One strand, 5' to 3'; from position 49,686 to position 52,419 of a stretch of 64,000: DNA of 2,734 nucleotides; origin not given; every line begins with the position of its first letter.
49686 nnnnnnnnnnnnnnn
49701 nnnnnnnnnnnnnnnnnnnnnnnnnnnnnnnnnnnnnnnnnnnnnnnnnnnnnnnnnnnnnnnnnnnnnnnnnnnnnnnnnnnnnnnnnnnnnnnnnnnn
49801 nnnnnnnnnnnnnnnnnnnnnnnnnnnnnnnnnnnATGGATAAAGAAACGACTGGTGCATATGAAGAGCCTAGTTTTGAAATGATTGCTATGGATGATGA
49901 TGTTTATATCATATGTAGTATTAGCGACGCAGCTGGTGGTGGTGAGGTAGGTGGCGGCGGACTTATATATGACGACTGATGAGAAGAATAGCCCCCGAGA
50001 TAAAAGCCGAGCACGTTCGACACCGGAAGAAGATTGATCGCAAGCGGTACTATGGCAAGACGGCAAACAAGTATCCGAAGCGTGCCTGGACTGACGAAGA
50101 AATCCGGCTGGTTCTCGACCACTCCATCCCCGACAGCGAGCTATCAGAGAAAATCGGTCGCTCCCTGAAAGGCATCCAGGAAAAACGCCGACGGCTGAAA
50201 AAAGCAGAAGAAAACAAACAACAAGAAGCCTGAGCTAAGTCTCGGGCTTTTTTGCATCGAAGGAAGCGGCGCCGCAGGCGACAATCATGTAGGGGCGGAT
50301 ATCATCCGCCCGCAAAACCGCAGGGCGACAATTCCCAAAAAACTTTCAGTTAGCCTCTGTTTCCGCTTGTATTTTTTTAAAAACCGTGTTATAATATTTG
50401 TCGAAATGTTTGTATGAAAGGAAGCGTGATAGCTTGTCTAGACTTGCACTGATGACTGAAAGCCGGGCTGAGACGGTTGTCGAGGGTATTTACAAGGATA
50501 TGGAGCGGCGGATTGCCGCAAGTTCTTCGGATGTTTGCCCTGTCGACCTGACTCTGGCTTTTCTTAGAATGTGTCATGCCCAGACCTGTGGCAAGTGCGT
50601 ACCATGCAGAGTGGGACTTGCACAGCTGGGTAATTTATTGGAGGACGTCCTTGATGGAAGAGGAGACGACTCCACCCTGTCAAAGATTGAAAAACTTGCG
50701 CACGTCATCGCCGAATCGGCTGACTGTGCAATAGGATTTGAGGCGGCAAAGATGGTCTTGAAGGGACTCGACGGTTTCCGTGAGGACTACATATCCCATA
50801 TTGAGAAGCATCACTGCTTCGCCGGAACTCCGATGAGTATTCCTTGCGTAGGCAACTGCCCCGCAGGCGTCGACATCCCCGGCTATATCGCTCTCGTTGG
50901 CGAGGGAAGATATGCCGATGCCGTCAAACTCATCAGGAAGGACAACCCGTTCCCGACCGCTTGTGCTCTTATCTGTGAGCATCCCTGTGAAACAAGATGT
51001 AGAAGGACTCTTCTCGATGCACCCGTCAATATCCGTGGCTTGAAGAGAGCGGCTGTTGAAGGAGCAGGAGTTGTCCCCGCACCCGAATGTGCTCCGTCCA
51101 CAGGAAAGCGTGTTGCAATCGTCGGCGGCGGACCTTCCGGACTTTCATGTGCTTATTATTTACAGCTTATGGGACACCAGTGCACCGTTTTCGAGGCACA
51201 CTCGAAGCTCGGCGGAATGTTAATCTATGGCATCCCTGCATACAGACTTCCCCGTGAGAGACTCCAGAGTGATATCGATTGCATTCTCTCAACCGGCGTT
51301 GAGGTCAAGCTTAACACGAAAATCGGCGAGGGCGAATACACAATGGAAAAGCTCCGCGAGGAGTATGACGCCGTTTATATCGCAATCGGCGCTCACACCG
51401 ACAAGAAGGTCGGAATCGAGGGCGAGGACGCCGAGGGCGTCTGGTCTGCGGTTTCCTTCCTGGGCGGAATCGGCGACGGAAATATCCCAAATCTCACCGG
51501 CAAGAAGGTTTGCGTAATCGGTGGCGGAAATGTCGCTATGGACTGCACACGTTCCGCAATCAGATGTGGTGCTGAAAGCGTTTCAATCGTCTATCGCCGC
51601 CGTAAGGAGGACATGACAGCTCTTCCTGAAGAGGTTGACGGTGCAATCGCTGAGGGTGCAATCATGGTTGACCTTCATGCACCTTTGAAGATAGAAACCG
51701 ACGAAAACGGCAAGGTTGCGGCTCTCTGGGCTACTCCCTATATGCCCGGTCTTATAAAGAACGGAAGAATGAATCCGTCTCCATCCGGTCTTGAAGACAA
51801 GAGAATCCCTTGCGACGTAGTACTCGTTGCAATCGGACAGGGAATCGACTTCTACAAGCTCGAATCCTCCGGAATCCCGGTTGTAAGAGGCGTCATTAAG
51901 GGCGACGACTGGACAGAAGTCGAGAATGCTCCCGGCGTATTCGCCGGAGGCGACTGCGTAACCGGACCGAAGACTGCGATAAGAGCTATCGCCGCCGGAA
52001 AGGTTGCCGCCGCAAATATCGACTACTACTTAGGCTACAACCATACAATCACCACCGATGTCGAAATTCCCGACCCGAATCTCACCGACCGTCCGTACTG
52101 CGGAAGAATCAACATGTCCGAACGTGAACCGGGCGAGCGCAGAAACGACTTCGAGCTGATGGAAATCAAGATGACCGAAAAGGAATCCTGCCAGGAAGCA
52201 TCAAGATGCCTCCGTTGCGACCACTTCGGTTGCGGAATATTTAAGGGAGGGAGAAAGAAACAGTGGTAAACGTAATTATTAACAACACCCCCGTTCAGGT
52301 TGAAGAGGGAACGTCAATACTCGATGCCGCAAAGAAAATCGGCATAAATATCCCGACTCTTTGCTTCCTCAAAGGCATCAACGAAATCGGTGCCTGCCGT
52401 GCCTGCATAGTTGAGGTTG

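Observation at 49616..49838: Leader copy 2: same promoter and leader architecture with a compensatory stem change, driving a different cargo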

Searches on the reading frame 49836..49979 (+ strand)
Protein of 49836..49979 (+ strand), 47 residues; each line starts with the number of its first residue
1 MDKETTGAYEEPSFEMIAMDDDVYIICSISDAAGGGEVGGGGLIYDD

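Call 18: search_protein_families(library=pfam, proteins=[window:49836-49979:+], max_evalue=0.01)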
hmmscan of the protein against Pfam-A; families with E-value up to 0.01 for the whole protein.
window:49836-49979:+ (47 aa): 0 families

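Call 19: search_protein_families(library=ncbifam, proteins=[window:49836-49979:+], max_evalue=0.01)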
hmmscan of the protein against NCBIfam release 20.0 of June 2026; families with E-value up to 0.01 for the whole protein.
window:49836-49979:+ (47 aa): 0 families

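Call 20: list_cluster_members(proteins=[window:49836-49979:+, window:49979-50233:+, window:45317-45454:+, window:42797-45274:+, window:52263-54047:+])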
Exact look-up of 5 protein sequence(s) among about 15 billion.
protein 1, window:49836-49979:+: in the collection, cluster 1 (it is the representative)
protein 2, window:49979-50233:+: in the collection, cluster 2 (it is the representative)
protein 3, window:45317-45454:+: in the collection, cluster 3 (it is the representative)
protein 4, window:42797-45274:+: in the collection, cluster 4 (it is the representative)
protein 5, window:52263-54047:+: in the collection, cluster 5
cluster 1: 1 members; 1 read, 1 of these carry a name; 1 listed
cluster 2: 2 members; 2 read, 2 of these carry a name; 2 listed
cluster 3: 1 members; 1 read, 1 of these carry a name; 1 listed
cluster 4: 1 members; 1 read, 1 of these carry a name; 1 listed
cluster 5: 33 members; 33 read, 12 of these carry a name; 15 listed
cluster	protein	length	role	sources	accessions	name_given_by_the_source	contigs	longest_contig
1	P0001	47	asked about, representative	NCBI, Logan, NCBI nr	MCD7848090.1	MAG: hypothetical protein LUG49_08725 [Oscillospiraceae bacterium] | hypothetical protein [Oscillospiraceae bacterium]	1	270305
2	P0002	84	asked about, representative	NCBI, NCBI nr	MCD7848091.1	MAG: hypothetical protein LUG49_08730 [Oscillospiraceae bacterium] | hypothetical protein [Oscillospiraceae bacterium]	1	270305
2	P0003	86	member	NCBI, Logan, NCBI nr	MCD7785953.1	MAG: hypothetical protein LUH18_10365 [Oscillospiraceae bacterium] | hypothetical protein [Oscillospiraceae bacterium]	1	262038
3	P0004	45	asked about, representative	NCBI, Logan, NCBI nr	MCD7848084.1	MAG: hypothetical protein LUG49_08695 [Oscillospiraceae bacterium] | hypothetical protein [Oscillospiraceae bacterium]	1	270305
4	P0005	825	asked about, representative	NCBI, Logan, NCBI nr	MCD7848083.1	MAG: hypothetical protein LUG49_08690 [Oscillospiraceae bacterium] | hypothetical protein [Oscillospiraceae bacterium]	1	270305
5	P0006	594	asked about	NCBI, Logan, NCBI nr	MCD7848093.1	MAG: [FeFe] hydrogenase, group A [Oscillospiraceae bacterium] | [FeFe] hydrogenase, group A [Oscillospiraceae bacterium]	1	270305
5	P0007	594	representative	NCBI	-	-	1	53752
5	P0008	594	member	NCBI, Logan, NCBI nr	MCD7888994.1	MAG: [FeFe] hydrogenase, group A [Oscillospiraceae bacterium] | [FeFe] hydrogenase, group A [Oscillospiraceae bacterium]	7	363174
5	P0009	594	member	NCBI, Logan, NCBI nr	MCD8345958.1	MAG: [FeFe] hydrogenase, group A [Oscillospiraceae bacterium] | [FeFe] hydrogenase, group A [Oscillospiraceae bacterium]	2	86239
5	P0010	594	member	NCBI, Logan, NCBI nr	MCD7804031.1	MAG: [FeFe] hydrogenase, group A [Oscillospiraceae bacterium] | [FeFe] hydrogenase, group A [Oscillospiraceae bacterium]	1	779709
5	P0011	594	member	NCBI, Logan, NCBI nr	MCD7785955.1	MAG: [FeFe] hydrogenase, group A [Oscillospiraceae bacterium] | [FeFe] hydrogenase, group A [Oscillospiraceae bacterium]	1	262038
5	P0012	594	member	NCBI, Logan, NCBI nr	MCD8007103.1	MAG: [FeFe] hydrogenase, group A [Oscillospiraceae bacterium] | [FeFe] hydrogenase, group A [Oscillospiraceae bacterium]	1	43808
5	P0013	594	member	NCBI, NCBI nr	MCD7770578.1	MAG: [FeFe] hydrogenase, group A [Oscillospiraceae bacterium] | [FeFe] hydrogenase, group A [Oscillospiraceae bacterium]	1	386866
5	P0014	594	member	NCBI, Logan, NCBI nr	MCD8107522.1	MAG: [FeFe] hydrogenase, group A [Oscillospiraceae bacterium] | [FeFe] hydrogenase, group A [Oscillospiraceae bacterium]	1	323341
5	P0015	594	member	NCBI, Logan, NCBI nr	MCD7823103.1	MAG: [FeFe] hydrogenase, group A [Oscillospiraceae bacterium] | [FeFe] hydrogenase, group A [Oscillospiraceae bacterium]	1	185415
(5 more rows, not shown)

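Call 35: find_related_loci(query=A2, collection=genome_contigs, flank=10000)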
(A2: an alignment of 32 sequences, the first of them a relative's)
Query A2 (84 aa) in genome_contigs; peptide patterns used: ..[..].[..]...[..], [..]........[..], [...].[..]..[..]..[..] (x = any residue, [..] = any of these).
126 stretches matched a pattern; 43 encode a relative of the query (tblastn E <= 1e-3); 41 distinct loci.
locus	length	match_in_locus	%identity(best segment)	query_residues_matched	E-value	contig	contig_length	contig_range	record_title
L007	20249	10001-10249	94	2-84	2e-48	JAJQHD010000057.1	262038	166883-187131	MAG: Oscillospiraceae bacterium isolate U.4_5 NODE_1_length_262038_cov_33.897577, whole genome shotgun sequence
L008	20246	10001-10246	82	2-84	5e-39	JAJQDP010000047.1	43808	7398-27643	MAG: Oscillospiraceae bacterium isolate MI.11_1 NODE_92_length_43808_cov_67.455557, whole genome shotgun sequence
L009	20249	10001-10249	76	2-84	3e-37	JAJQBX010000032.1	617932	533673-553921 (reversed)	MAG: Oscillospiraceae bacterium isolate C.5_3 NODE_1_length_617932_cov_82.686829, whole genome shotgun sequence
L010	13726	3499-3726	78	2-77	7e-35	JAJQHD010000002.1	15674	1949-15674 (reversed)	MAG: Oscillospiraceae bacterium isolate U.4_5 NODE_486_length_15674_cov_37.830527, whole genome shotgun sequence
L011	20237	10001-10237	71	2-80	1e-33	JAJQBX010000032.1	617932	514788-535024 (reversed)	MAG: Oscillospiraceae bacterium isolate C.5_3 NODE_1_length_617932_cov_82.686829, whole genome shotgun sequence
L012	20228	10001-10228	70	2-77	1e-33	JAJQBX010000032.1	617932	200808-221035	MAG: Oscillospiraceae bacterium isolate C.5_3 NODE_1_length_617932_cov_82.686829, whole genome shotgun sequence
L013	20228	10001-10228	78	2-77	8e-34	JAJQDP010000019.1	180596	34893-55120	MAG: Oscillospiraceae bacterium isolate MI.11_1 NODE_6_length_180596_cov_80.435203, whole genome shotgun sequence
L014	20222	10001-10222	74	2-75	8e-34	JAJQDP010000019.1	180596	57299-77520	MAG: Oscillospiraceae bacterium isolate MI.11_1 NODE_6_length_180596_cov_80.435203, whole genome shotgun sequence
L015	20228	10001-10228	72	2-77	8e-33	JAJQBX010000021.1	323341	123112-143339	MAG: Oscillospiraceae bacterium isolate C.5_3 NODE_5_length_323341_cov_84.781212, whole genome shotgun sequence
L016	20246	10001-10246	67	2-83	6e-32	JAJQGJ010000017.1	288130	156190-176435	MAG: Oscillospiraceae bacterium isolate U.11_4 NODE_2_length_288130_cov_51.235716, whole genome shotgun sequence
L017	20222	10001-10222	70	4-77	3e-31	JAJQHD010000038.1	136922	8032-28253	MAG: Oscillospiraceae bacterium isolate U.4_5 NODE_6_length_136922_cov_34.979929, whole genome shotgun sequence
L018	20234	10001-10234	67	2-79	9e-30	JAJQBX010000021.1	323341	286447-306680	MAG: Oscillospiraceae bacterium isolate C.5_3 NODE_5_length_323341_cov_84.781212, whole genome shotgun sequence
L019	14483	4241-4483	65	2-82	5e-30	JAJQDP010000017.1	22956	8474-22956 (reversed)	MAG: Oscillospiraceae bacterium isolate MI.11_1 NODE_261_length_22956_cov_88.018296, whole genome shotgun sequence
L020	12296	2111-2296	79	13-74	4e-28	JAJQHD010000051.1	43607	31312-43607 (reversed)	MAG: Oscillospiraceae bacterium isolate U.4_5 NODE_100_length_43607_cov_35.418442, whole genome shotgun sequence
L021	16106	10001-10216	64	2-73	3e-27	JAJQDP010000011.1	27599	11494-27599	MAG: Oscillospiraceae bacterium isolate MI.11_1 NODE_208_length_27599_cov_74.068400, whole genome shotgun sequence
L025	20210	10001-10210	67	8-77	8e-26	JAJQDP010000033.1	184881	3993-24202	MAG: Oscillospiraceae bacterium isolate MI.11_1 NODE_5_length_184881_cov_76.329997, whole genome shotgun sequence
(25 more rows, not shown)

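Call 50: search_protein_families(library=pfam, proteins=[L013:7311-9173:+, L011:6821-9043:+, L012:5789-9124:+, L025:6000-9041:+, L019:2253-3494:+, L009:7177-7731:+, L008:1943-5125:+, L012:949-2955:+, L025:9316-9954:+, L021:9261-9830:+], max_evalue=0.001)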
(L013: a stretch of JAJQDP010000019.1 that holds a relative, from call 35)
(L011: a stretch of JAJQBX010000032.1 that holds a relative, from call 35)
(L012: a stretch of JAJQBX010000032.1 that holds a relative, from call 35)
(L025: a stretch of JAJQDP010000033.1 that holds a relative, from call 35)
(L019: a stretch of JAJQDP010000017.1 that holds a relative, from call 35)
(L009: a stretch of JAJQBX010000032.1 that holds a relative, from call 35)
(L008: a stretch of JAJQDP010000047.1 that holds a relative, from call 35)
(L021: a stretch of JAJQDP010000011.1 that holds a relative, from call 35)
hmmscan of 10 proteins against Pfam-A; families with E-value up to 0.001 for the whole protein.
L013:7311-9173:+ (620 aa): 0 families

L011:6821-9043:+ (740 aa): 0 families

L012:5789-9124:+ (1111 aa): 0 families

L025:6000-9041:+ (1013 aa): 0 families

L019:2253-3494:+ (413 aa): 1 family
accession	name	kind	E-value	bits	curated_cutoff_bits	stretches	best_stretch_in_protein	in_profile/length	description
PF09479.16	Flg_new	-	2.2e-12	47.4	27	1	194-264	1-65/65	Listeria-Bacteroides repeat domain (List_Bact_rpt)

L009:7177-7731:+ (184 aa): 0 families

L008:1943-5125:+ (1060 aa): 3 families
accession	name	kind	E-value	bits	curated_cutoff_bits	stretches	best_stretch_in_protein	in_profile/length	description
PF13306.12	LRR_5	-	6.6e-53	178.4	27.7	3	104-225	6-126/127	BspA type Leucine rich repeat region (6 copies)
PF01764.32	Lipase_3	-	2.9e-13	50.3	22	1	530-648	2-138/140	Lipase (class 3)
PF13855.12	LRR_8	-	5.2e-06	26.6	27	0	120-161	13-56/61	Leucine rich repeat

L012:949-2955:+ (668 aa): 3 families
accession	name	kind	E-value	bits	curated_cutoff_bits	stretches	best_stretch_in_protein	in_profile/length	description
PF13306.12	LRR_5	-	1.4e-42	145.1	27.7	2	212-313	14-113/127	BspA type Leucine rich repeat region (6 copies)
PF18998.6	Flg_new_2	-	5.4e-08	33.1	23.6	1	435-511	1-71/73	Divergent InlB B-repeat domain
PF16862.10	Glyco_hydro_79C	-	0.00069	20.9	27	1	422-503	20-101/103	Glycosyl hydrolase family 79 C-terminal beta domain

L025:9316-9954:+ (212 aa): 0 families

L021:9261-9830:+ (189 aa): 0 families

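Call 53: find_related_loci(query=A2, collection=metagenome_contigs, flank=10000)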
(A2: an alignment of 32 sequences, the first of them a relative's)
Query A2 (84 aa) in metagenome_contigs; peptide patterns used: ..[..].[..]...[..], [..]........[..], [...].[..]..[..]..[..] (x = any residue, [..] = any of these).
161 stretches matched a pattern; 32 encode a relative of the query (tblastn E <= 1e-3); 32 distinct loci.
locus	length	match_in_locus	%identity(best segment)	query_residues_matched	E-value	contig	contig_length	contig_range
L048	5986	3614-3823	74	9-78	1e-28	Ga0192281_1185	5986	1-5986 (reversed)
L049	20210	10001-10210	71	9-78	7e-27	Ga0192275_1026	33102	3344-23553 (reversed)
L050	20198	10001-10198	68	9-74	1e-25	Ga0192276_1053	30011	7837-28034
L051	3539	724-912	60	16-78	5e-24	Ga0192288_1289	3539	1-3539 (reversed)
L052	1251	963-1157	58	10-74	3e-19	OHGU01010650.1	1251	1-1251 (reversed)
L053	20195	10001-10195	58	10-74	4e-19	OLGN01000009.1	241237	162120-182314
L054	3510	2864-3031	63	22-77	3e-17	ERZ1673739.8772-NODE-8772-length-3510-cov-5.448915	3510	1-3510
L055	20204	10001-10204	57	8-75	4e-17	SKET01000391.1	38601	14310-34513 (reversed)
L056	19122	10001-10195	58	11-75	1e-16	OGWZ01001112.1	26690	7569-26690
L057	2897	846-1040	58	11-75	1e-16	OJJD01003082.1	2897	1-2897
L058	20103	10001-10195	58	11-75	2e-16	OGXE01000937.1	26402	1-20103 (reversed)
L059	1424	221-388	63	22-77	2e-16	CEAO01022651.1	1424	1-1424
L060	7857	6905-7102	58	10-75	2e-16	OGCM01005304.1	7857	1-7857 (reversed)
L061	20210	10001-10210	54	13-81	1e-15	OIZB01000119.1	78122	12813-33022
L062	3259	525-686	59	22-75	2e-15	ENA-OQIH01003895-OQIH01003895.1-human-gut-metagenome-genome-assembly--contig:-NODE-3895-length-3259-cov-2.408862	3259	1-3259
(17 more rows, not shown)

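Call 72: predict_structure(alignment_id=A2)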
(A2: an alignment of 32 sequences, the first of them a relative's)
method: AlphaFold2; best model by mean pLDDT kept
length: 84 residues; sequences in the alignment: 32
mean_pLDDT: 88.0   pTM: 0.59
mean pLDDT of the five models: 88.0, 86.9, 86.1, 82.3, 82.1
residues with pLDDT >= 90: 53; 70-90: 26; 50-70: 5; < 50: 0
segments of 3 or more residues with pLDDT < 50: none
pLDDT, mean of each block of 10 residues (from residue 1): 81 91 75 87 93 94 93 92 79
secondary structure, 60 per line:
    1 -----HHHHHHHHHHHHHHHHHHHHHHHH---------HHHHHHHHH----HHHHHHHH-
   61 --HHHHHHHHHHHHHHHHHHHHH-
elements in order: H6-29 H39-47 H52-59 H63-83
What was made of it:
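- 49979..50233 (+): 84-aa basic helix-turn-helix protein, the last gene of the cassette. The model has pLDDT 88, with a long basic helix followed by three short helices (call 72).
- On Myb/SANT domain (for the 84-aa cargo protein): The model has pLDDT 88, with three short helices after a long basic helix (call 72).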

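Call 75: fold_search(model_id=the predicted structure, library=pdb)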
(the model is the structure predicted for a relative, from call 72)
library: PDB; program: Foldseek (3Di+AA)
matches with E <= 10: 786; with E <= 0.001: 0
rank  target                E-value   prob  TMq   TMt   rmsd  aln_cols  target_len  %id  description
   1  6fi9_A                2.6e-01  0.47  0.35  0.22   8.6        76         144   12  Crystal Structure of a zinc-responsive MarR family member, Lactococcus lactis ZitR (released 2019-02-20)
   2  9a4r_A                2.6e-01  0.33  0.33  0.16  15.7        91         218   20  Integrative model of RPSH-RPOB by crosslinking MS and deep learning (released 2024-09-18)
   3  1p4w_MODEL_1_A        2.8e-01  0.41  0.30  0.29  10.9        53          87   23  Solution structure of the DNA-binding domain of the Erwinia amylovora RcsB protein (released 2003-06-17)
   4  4pcq_A                3.7e-01  0.80  0.34  0.21   3.1        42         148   26  Crystal Structure of MtbAldR (Rv2779c) (released 2015-05-06)
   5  3tgn_B                4.6e-01  0.28  0.37  0.23  10.1        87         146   17  Crystal Structure of the zinc-dependent MarR Family Transcriptional Regulator AdcR in the Zn(II)-bound State (released 2011-11-30)
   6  8hnp_B                4.9e-01  0.63  0.39  0.26   5.2        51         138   27  Archaeal transcription factor Mutant (released 2023-09-13)
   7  2vbw_A                4.9e-01  0.63  0.36  0.22   3.5        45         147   31  Feast or famine regulatory protein (Rv3291c)from M. tuberculosis complexed with L-Phenylalanine (released 2007-11-06)
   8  4yn8                  4.9e-01  0.33  0.31  0.14   9.4        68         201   19  Crystal Structure of Response Regulator ChrA in Heme-Sensing Two Component System (released 2015-08-19)
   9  2w25_A                5.6e-01  0.57  0.35  0.22   3.5        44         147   32  Crystal structure of Glu104Ala mutant (released 2009-11-17)
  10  2p5v_C                6.0e-01  0.60  0.37  0.22   3.2        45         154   18  Crystal Structure of Transcriptional Regulator NMB0573 from Neisseria Meningitidis (released 2007-04-03)
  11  4pcq_C                6.4e-01  0.75  0.38  0.23   2.5        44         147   25  Crystal Structure of MtbAldR (Rv2779c) (released 2015-05-06)
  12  2p6t_B                6.4e-01  0.63  0.37  0.21   4.2        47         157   19  CRYSTAL STRUCTURE OF TRANSCRIPTIONAL REGULATOR NMB0573 and L-LEUCINE COMPLEX FROM NEISSERIA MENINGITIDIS (released 2007-04-03)
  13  4lln_D                6.4e-01  0.33  0.35  0.23  12.7        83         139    8  Crystal structure of S. aureus MepR-DNA complex (released 2014-05-14)
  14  1smt_A                6.9e-01  0.33  0.36  0.31  13.4        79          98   18  SMTB REPRESSOR FROM SYNECHOCOCCUS PCC7942 (released 1997-12-03)
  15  3tgn_A                7.4e-01  0.44  0.37  0.24   7.4        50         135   20  Crystal Structure of the zinc-dependent MarR Family Transcriptional Regulator AdcR in the Zn(II)-bound State (released 2011-11-30)
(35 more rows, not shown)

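Call 78: search_protein_families(library=ncbifam, proteins=[L007:9404-9988:+, L025:10525-10638:+, L013:9186-9317:+], max_evalue=1)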
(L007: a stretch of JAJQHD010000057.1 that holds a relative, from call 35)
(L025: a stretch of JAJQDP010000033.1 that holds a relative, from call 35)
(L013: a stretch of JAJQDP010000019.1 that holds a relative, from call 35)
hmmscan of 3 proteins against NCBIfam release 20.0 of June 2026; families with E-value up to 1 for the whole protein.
L007:9404-9988:+ (194 aa): 3 families
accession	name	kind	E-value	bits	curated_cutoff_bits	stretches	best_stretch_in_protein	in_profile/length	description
TIGR04249.1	SCM_chp_ScmC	equivalog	0.0019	17.6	125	1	34-131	121-222/292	SynChlorMet cassette protein ScmC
TIGR04352.1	HprK_rel_A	equivalog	0.006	15.7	200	1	38-68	96-126/280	HprK-related kinase A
TIGR04355.1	HprK_rel_B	hypoth_equivalog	0.064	12.3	200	1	34-72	140-178/351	HprK-related kinase B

L025:10525-10638:+ (37 aa): 0 families

L013:9186-9317:+ (43 aa): 0 families

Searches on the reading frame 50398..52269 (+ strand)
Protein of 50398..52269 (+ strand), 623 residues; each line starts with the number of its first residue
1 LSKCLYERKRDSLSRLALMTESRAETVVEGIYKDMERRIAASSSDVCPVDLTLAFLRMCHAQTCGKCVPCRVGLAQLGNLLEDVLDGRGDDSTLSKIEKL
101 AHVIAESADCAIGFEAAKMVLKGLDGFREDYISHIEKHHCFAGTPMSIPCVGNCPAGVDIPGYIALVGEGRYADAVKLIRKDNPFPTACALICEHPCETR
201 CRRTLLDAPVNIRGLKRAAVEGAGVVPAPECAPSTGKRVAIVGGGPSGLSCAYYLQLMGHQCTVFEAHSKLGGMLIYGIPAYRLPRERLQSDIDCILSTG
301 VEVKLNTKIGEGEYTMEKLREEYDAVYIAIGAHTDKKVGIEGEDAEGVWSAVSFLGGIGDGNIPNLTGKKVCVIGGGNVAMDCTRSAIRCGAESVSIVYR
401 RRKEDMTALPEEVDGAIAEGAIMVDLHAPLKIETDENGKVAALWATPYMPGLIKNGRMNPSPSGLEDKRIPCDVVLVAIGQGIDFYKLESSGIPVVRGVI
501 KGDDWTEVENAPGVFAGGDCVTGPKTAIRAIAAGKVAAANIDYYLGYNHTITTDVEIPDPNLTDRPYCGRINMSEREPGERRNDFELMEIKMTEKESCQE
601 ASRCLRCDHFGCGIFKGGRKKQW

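Call 19: search_protein_families(library=ncbifam, proteins=[window:50398-52269:+], max_evalue=0.01)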
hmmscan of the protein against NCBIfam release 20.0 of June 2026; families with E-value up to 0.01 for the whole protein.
window:50398-52269:+ (623 aa): 63 families (the best 25 are shown)
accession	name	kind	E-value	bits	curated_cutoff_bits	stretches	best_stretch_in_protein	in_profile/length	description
NF009410.0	PRK12771.1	subfamily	5e-180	599.8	516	1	103-612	3-517/566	NAD(P)-binding protein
NF009454.0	PRK12814.1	equivalog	4.4e-118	395.4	916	1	125-608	82-573/657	putative NADPH-dependent glutamate synthase small subunit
TIGR01316.1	gltA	equivalog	2.3e-91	306.9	471.75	1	133-545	21-449/449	NADPH-dependent glutamate synthase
TIGR03315.1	Se_ygfK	equivalog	1.8e-85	287.3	835.3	1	148-609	445-888/1012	putative selenate reductase subunit YgfK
NF009414.0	PRK12778.1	equivalog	2.2e-84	284.1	1103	1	148-545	337-749/752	bifunctional dihydroorotate dehydrogenase B NAD binding subunit/NADPH-dependent glutamate synthase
NF010590.0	PRK13984.1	equivalog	5.9e-84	282.3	946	1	150-546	198-607/611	putative oxidoreductase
TIGR01318.1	gltD_gamma_fam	subfamily_domain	1.3e-70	238.3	482.95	1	149-545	49-465/467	glutamate synthase, small subunit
NF009413.0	PRK12775.1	equivalog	2.1e-66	224.4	1895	1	149-550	340-759/1006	putative trifunctional 2-polyprenylphenol hydroxylase/glutamate synthase subunit beta/ferritin domain-containing protein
NF009408.0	PRK12769.1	equivalog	7e-64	216.1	1003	1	126-548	214-654/659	formate-dependent uric acid utilization protein AegA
TIGR01317.1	GOGAT_sm_gam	subfamily_domain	7.3e-61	206.5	447.7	1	143-545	48-478/485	glutamate synthase small subunit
NF009409.0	PRK12770.1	subfamily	5.7e-56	190.1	343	1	231-547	13-352/360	putative glutamate synthase subunit beta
NF009451.0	PRK12809.1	equivalog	7.8e-55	186.3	1154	1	148-541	217-630/639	formate-dependent uric acid utilization protein YgfT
NF009415.0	PRK12779.1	equivalog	4.5e-54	183.7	1519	1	150-545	210-626/944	putative bifunctional glutamate synthase subunit beta/2-polyprenylphenol hydroxylase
NF045663.1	diclust_near_Sec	equivalog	1.6e-46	158.8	530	2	138-337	10-204/759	pyridine nucleotide-disulfide oxidoreductase/dicluster-binding protein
NF045599.1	bili_reduct_long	exception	2.9e-18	65.5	750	1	235-495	380-613/641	bilirubin reductase, long form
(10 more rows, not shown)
